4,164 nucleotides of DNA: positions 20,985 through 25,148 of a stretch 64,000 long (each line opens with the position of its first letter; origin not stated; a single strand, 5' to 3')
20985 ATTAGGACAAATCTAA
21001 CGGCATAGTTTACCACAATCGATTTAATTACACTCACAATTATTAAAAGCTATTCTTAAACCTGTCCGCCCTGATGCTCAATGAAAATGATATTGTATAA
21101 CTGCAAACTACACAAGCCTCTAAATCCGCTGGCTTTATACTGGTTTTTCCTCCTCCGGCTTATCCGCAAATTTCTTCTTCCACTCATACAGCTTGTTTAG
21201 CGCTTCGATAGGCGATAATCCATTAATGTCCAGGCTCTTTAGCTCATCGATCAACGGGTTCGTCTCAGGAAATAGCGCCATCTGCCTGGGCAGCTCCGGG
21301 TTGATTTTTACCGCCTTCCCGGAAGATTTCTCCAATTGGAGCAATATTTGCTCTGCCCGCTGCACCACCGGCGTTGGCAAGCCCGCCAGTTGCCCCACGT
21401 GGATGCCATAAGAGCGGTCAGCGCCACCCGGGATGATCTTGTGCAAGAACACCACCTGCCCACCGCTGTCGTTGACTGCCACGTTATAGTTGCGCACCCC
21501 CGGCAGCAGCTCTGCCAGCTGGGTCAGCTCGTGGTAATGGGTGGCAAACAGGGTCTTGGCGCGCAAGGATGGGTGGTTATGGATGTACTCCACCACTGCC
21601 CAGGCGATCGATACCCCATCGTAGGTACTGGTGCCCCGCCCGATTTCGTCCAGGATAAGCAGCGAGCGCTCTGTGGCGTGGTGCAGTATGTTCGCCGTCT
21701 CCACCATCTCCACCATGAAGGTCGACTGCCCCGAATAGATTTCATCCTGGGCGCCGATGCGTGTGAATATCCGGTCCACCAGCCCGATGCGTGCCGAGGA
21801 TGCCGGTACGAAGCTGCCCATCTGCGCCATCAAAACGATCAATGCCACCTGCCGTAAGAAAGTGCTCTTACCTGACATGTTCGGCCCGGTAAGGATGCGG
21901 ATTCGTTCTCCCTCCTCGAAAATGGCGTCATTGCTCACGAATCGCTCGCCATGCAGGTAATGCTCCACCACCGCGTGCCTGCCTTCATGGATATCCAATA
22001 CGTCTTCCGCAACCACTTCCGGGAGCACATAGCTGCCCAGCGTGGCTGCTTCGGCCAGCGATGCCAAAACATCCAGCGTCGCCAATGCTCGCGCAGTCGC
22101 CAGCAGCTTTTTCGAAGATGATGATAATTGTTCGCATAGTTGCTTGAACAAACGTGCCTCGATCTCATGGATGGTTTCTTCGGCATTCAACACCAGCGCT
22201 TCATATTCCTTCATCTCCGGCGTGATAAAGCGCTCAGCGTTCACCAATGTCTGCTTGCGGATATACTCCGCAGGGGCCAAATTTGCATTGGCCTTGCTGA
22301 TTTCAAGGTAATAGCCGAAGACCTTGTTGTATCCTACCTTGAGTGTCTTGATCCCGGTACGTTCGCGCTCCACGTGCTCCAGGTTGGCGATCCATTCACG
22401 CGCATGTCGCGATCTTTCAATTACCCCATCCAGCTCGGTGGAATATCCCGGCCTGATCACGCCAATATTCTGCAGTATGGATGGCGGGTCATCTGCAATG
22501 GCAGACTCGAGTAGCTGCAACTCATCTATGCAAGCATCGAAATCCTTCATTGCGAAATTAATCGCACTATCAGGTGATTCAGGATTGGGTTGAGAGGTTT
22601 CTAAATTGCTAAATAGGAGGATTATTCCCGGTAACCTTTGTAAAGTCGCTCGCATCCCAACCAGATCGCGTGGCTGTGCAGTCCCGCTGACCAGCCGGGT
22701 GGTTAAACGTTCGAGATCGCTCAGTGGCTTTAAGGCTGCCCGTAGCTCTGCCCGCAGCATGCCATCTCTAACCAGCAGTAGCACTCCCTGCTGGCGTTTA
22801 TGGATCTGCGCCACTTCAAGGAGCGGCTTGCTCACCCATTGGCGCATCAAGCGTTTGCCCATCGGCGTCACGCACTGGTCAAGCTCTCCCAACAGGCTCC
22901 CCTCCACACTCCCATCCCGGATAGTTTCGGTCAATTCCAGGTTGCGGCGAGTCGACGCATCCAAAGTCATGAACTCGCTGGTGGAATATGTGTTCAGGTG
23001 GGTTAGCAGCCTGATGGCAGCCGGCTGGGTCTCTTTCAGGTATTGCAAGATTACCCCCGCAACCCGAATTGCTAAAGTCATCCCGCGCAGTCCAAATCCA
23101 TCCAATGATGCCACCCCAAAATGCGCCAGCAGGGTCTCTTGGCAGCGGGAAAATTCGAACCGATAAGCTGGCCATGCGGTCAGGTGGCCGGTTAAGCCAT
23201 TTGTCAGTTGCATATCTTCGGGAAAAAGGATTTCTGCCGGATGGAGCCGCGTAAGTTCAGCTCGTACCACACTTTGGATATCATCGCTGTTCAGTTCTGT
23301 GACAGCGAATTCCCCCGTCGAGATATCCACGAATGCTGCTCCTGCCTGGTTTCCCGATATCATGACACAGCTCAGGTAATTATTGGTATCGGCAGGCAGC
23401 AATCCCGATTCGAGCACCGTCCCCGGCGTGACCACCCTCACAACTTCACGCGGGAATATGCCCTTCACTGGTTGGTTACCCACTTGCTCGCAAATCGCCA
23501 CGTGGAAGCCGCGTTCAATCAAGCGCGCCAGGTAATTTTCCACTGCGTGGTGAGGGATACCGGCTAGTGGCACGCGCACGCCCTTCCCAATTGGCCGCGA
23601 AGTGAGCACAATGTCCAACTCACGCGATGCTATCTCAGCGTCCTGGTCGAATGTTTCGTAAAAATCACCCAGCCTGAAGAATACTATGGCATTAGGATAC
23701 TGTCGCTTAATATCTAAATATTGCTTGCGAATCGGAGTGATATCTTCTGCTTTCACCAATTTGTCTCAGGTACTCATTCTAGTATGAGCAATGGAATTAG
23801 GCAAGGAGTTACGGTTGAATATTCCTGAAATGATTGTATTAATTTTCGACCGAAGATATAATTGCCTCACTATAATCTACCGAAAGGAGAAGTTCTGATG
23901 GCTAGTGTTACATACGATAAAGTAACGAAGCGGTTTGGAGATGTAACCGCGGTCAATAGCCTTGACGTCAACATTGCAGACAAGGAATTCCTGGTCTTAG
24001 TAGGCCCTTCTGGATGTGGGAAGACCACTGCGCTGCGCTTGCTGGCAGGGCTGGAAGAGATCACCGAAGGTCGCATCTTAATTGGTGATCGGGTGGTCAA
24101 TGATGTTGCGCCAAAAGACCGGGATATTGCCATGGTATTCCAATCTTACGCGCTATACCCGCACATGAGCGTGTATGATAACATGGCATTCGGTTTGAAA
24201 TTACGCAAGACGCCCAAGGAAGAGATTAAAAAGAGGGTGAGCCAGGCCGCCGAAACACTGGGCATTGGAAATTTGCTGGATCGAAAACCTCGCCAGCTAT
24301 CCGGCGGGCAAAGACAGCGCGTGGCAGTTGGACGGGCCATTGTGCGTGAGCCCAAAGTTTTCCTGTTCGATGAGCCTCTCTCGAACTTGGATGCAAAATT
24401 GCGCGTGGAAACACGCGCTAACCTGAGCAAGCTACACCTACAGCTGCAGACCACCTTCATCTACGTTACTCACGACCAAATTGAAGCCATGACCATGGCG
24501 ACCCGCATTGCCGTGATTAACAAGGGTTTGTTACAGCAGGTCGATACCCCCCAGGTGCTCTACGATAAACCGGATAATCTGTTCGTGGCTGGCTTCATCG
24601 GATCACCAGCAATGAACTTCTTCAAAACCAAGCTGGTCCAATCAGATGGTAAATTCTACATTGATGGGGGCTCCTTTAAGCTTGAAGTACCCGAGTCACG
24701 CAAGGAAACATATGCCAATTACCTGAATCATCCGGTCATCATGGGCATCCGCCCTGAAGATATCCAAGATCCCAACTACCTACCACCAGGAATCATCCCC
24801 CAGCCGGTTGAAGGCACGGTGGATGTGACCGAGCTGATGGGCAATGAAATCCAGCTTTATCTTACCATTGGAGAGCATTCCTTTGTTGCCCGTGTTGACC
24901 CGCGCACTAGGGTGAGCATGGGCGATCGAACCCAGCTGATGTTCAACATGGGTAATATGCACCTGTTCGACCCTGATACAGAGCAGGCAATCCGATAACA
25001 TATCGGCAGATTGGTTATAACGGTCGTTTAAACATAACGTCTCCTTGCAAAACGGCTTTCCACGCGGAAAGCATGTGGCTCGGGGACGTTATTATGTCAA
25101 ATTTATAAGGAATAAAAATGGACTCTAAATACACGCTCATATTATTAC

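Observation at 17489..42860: Same 58-bp promoter-like core present twice in inverted orientation 25 kb apart, each heading a collinear ORF-poor module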

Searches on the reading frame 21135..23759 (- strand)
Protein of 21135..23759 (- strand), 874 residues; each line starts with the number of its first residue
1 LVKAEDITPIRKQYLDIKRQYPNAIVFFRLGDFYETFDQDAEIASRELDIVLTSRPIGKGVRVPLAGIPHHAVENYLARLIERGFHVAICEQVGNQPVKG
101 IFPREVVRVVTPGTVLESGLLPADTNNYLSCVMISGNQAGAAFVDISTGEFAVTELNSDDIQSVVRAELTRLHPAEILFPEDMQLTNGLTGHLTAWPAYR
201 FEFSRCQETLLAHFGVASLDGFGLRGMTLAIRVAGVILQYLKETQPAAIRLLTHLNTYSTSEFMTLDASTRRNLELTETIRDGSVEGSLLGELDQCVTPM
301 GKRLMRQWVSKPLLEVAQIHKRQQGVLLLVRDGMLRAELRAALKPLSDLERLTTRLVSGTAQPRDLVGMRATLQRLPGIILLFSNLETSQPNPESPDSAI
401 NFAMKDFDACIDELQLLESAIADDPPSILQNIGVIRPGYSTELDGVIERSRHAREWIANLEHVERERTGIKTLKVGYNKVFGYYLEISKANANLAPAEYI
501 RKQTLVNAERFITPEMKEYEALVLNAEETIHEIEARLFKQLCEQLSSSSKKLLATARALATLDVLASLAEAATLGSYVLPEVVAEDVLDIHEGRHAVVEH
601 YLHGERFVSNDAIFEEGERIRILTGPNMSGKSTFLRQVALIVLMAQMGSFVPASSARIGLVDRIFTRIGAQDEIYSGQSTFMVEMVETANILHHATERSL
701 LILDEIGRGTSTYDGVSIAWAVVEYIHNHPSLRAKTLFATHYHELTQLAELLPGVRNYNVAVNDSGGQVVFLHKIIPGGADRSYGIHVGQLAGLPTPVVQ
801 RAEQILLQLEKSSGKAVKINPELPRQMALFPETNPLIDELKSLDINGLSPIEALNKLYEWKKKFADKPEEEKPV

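Call 52: search_protein_families(library=pfam, proteins=[window:21135-23759:-], max_evalue=0.001)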
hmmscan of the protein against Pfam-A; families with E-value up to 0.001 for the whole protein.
window:21135-23759:- (874 aa): 5 families
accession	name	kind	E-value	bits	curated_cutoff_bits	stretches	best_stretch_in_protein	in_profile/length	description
PF00488.27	MutS_V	-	1.4e-85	286.5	30.2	1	622-810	2-188/188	MutS domain V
PF05192.23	MutS_III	-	2e-50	172.3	34.1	1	269-569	1-194/194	MutS domain III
PF01624.25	MutS_I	-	1.3e-38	132.1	20.6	1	8-117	1-111/113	MutS domain I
PF05190.23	MutS_IV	-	3.4e-28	98.2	22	1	438-528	1-91/92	MutS family domain IV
PF05188.22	MutS_II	-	8.7e-20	71.9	25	1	127-251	1-128/133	MutS domain II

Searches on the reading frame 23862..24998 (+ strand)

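Call 52: search_protein_families(library=pfam, proteins=[window:23862-24998:+], max_evalue=0.001)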
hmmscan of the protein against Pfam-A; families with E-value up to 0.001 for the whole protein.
window:23862-24998:+ (378 aa): 8 families
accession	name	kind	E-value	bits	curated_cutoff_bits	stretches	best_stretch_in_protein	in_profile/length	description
PF00005.33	ABC_tran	-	1.5e-32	113.5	25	1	32-173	2-136/137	ABC transporter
PF17912.7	OB_MalK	-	5.3e-15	56.5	27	1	247-301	1-53/53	MalK OB fold domain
PF08402.16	TOBE_2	-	9.6e-07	29.3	21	1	295-369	2-76/76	TOBE domain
PF03459.23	TOBE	-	1.8e-05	25.3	22.3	1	317-368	8-64/64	TOBE domain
PF03215.21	Rad17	-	0.00012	22.5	23.8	1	37-68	41-72/186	Rad17 P-loop domain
PF02463.25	SMC_N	-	0.00013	22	40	1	40-220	23-215/220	RecF/RecN/SMC N terminal domain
PF13304.12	AAA_21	-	0.00021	21.9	27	0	43-65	1-23/304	AAA domain, putative AbiEii toxin, Type IV TA system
PF13401.12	AAA_22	-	0.00026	21.8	27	1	40-85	4-33/130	AAA domain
